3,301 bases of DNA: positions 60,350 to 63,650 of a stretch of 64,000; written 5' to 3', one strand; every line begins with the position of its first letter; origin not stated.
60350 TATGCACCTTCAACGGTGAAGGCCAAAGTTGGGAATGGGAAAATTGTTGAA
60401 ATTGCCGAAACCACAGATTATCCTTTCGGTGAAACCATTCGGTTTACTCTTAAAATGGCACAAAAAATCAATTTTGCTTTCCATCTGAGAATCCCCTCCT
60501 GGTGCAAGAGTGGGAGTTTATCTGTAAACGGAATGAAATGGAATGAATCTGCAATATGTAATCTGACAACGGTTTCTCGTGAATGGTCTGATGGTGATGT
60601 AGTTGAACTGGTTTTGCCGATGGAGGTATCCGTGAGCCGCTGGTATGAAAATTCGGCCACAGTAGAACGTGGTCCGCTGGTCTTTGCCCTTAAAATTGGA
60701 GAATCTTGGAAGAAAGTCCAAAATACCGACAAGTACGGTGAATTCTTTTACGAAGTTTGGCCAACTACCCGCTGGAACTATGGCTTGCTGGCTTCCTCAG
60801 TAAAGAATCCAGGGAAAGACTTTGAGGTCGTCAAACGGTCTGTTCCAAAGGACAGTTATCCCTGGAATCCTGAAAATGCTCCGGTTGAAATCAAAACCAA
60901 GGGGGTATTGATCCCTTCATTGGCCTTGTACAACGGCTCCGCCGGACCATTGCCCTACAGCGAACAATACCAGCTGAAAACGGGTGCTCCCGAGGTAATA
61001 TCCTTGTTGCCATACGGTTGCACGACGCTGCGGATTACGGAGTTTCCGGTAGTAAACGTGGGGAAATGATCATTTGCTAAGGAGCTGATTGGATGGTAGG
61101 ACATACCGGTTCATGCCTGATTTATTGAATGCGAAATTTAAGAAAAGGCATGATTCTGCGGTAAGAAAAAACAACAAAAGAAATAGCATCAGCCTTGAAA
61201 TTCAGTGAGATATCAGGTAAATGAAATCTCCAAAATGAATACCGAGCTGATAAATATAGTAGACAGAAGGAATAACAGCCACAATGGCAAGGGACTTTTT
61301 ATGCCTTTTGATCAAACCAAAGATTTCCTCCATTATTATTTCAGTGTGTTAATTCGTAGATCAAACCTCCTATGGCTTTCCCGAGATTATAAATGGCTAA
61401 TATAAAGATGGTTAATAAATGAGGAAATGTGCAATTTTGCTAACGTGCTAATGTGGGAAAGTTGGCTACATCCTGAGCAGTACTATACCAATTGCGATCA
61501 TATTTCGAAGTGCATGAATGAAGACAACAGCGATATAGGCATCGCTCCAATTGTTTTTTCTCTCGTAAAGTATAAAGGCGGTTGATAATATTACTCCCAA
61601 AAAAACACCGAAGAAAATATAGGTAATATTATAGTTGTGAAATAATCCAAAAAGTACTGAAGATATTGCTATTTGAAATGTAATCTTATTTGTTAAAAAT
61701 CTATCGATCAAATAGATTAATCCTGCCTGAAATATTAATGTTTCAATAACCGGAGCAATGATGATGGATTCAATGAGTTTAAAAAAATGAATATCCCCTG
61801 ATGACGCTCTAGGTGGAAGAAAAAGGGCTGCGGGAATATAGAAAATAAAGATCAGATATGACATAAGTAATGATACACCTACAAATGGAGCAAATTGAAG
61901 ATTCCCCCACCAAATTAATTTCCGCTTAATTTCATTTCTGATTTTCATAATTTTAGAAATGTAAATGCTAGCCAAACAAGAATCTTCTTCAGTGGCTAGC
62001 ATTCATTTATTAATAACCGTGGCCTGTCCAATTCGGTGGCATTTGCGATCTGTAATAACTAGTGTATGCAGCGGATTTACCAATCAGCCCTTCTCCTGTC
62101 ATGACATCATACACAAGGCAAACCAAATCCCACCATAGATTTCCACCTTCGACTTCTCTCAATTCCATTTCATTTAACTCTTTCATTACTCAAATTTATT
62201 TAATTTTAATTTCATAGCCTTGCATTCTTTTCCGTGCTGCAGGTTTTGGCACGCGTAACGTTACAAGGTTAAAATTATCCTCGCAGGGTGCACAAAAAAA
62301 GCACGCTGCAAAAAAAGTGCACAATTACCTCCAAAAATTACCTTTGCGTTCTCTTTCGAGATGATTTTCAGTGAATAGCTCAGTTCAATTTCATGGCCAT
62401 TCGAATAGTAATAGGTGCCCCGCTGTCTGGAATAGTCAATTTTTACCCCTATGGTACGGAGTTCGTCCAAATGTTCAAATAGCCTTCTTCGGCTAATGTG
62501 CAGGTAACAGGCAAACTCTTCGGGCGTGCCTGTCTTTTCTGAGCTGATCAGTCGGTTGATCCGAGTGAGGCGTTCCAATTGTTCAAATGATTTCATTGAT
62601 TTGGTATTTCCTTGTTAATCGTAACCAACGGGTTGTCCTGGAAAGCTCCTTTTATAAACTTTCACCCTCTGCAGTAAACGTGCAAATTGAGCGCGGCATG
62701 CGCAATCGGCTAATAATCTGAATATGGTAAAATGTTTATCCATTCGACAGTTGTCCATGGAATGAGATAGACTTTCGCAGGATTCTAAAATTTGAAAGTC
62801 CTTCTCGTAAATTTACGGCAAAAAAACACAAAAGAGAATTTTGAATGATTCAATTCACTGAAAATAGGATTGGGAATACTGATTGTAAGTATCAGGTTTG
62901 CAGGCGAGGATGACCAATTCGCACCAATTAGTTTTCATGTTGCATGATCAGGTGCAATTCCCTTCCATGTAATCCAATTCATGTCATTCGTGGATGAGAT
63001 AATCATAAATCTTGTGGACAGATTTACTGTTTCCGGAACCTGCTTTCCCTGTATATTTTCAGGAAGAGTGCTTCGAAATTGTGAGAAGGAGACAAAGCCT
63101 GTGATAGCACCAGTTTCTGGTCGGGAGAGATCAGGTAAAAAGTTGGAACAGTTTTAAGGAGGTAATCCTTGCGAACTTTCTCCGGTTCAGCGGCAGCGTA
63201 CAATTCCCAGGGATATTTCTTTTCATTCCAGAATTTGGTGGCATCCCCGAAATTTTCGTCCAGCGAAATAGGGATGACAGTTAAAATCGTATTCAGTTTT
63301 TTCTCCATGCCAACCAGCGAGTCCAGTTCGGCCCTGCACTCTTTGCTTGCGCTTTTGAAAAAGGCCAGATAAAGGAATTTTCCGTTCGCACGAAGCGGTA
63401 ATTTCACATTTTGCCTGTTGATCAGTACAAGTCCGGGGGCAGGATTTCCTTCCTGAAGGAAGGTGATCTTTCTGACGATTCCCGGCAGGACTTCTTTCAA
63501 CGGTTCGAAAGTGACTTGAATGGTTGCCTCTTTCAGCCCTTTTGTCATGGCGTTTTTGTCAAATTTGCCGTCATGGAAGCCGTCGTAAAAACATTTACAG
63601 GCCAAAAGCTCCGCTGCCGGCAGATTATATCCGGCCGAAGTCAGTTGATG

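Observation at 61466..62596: Unannotated double-glycine-leader peptide gene with an adjacent CPBP/Abi-type membrane protein and a small HTH regulator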

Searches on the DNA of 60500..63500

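Call 31: search_rna_families(source=window, start=60500, end=63500, threshold=evalue, max_evalue=1)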
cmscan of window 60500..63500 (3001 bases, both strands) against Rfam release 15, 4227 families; matches with E-value up to 1: 0.
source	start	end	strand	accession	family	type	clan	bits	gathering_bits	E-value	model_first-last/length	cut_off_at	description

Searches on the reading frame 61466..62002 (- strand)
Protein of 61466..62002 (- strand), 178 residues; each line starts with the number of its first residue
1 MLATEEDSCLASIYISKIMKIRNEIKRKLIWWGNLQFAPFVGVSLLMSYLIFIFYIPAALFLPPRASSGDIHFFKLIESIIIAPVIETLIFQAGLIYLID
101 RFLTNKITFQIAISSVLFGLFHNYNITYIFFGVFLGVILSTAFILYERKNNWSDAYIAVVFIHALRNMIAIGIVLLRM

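Call 3: search_protein_families(library=ncbifam, proteins=[window:61466-62002:-], max_evalue=10)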
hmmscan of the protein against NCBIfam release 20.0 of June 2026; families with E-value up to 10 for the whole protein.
window:61466-62002:- (178 aa): 1 family
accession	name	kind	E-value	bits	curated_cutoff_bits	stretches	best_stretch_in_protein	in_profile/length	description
NF033192.3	CPBP_JDVT_MrtJ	equivalog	6.2e-05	23.6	75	1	80-171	5-96/98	JDVT-CTERM system glutamic-type intramembrane protease MrtJ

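Call 4: search_protein_families(library=pfam, proteins=[window:61466-62002:-], max_evalue=10)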
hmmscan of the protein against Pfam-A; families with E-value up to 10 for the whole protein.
window:61466-62002:- (178 aa): 3 families
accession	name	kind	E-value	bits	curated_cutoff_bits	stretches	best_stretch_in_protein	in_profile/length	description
PF02517.21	Rce1-like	-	6.3e-08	33.2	22.4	1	76-168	8-92/93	Type II CAAX prenyl endopeptidase Rce1-like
PF14935.11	TMEM138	-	0.21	12.7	27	1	85-165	23-88/119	Transmembrane protein 138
PF18415.6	HKR_ArcB_TM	-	8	7.6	27.3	1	85-130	14-59/75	Histidine kinase receptor ArcB trans-membrane domain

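Call 30: list_cluster_members(proteins=[window:62013-62186:-, window:61469-62002:-, window:50255-52282:-, window:62264-62596:-])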
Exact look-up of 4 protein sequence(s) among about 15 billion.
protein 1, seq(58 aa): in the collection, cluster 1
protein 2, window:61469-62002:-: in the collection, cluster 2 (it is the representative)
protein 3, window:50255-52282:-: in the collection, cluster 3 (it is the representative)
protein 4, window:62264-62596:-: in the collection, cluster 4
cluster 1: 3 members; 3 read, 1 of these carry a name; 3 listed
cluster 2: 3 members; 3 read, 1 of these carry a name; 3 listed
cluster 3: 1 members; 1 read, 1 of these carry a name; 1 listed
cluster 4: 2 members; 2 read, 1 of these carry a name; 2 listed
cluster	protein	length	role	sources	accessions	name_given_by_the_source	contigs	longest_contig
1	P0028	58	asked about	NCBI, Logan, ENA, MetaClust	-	\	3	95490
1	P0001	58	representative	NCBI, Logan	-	-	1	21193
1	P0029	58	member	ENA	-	-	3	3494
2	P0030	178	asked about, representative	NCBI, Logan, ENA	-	-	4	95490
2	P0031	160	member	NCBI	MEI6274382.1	MAG: CPBP family glutamic-type intramembrane protease [Prolixibacteraceae bacterium]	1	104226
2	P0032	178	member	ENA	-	-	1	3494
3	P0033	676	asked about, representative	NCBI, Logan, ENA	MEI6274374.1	MAG: ATP-dependent zinc metalloprotease FtsH [Prolixibacteraceae bacterium]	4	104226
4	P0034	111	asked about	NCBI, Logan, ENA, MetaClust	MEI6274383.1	MAG: hypothetical protein WCP08_00275 [Prolixibacteraceae bacterium] | \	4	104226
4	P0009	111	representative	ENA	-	-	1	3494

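Call 43: search_solved_structures(query=window:61466-61948:-, max_evalue=10, show_alignments=3)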
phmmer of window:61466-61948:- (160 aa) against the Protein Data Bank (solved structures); distinct sequences matched with E-value up to 10: 0.

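Call 44: find_homologous_proteins(query=window:61466-61948:-, max_evalue=0.001)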
Query window:61466-61948:- (160 aa): 8 proteins with E <= 0.001 among 67 candidates.
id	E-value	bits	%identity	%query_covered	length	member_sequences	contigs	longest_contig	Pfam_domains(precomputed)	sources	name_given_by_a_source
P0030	5.8e-95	333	100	100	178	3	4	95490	PF02517.22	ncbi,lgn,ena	-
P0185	2.8e-78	279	86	96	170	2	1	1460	PF02517.22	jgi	jgi:uncharacterized protein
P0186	8.9e-74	265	77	99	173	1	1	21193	PF02517.22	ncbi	-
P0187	1.0e-73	264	79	96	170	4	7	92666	PF02517.22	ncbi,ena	-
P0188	3.5e-72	259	78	99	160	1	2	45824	PF02517.22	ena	-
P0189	1.6e-69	251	75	99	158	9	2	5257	PF02517.22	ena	-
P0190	1.2e-67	245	73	99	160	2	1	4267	PF02517.22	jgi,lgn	-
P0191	9.8e-65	235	68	99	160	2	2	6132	PF02517.22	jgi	jgi:hypothetical protein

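Call 45: find_encoding_contigs(protein=P0191, flank=6000, max_places=2)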
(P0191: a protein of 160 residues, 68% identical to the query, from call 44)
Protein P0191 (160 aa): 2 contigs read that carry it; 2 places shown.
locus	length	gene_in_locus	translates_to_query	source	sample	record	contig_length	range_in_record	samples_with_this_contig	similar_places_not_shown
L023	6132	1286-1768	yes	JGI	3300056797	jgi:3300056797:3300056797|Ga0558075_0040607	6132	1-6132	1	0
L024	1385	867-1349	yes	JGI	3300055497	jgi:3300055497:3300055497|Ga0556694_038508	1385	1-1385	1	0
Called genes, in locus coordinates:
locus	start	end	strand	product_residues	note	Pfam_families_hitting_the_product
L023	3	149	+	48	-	?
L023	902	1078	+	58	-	-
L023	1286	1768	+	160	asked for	PF02517:Rce1-like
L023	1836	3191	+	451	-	PF00201:UDPGT, PF06722:EryCIII-like_C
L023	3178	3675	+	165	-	PF03412:Peptidase_C39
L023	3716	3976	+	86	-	PF09413:DUF2007 (weak)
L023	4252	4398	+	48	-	-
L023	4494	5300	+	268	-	PF02517:Rce1-like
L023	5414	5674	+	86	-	PF09413:DUF2007 (weak)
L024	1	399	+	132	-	?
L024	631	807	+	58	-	-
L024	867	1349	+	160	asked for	PF02517:Rce1-like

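Call 46: find_encoding_contigs(protein=P0190, flank=6000, max_places=2)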
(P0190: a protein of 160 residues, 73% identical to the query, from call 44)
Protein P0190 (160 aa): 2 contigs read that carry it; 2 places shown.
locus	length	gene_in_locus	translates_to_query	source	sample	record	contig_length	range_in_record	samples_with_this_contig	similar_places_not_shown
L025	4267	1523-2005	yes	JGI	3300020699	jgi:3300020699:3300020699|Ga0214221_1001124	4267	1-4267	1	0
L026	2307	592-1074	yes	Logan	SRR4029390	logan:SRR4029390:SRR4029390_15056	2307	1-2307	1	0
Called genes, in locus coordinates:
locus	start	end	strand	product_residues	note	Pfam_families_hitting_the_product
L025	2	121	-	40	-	?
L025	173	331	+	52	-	-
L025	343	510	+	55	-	-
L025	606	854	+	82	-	-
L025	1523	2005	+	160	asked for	PF02517:Rce1-like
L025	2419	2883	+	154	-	-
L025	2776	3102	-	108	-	-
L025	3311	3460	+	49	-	-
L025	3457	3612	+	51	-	-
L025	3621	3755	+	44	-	-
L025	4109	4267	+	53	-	?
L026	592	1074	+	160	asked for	PF02517:Rce1-like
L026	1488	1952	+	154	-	-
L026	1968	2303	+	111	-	-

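Call 79: search_protein_families(library=pfam, proteins=[L023:3178-3675:+, L023:1836-3191:+], max_evalue=0.001)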
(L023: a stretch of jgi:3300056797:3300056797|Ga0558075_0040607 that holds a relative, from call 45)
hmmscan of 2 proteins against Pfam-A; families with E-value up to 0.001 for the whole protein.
L023:3178-3675:+ (165 aa): 1 family
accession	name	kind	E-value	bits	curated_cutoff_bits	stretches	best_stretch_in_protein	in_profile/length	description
PF03412.21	Peptidase_C39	-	8.7e-25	87.5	22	1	15-137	4-128/133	Peptidase C39 family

L023:1836-3191:+ (451 aa): 3 families
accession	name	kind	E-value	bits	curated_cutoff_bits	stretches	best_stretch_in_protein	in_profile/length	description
PF00201.24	UDPGT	-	4.3e-11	42.7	19.5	1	158-405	174-400/499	UDP-glucoronosyl and UDP-glucosyl transferase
PF06722.18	EryCIII-like_C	-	1.4e-10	41.7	31.7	1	318-442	22-143/145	Erythromycin biosynthesis protein CIII-like, C-terminal domain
PF04101.22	Glyco_tran_28_C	-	0.00025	21.5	22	1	339-428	67-158/166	Glycosyltransferase family 28 C-terminal domain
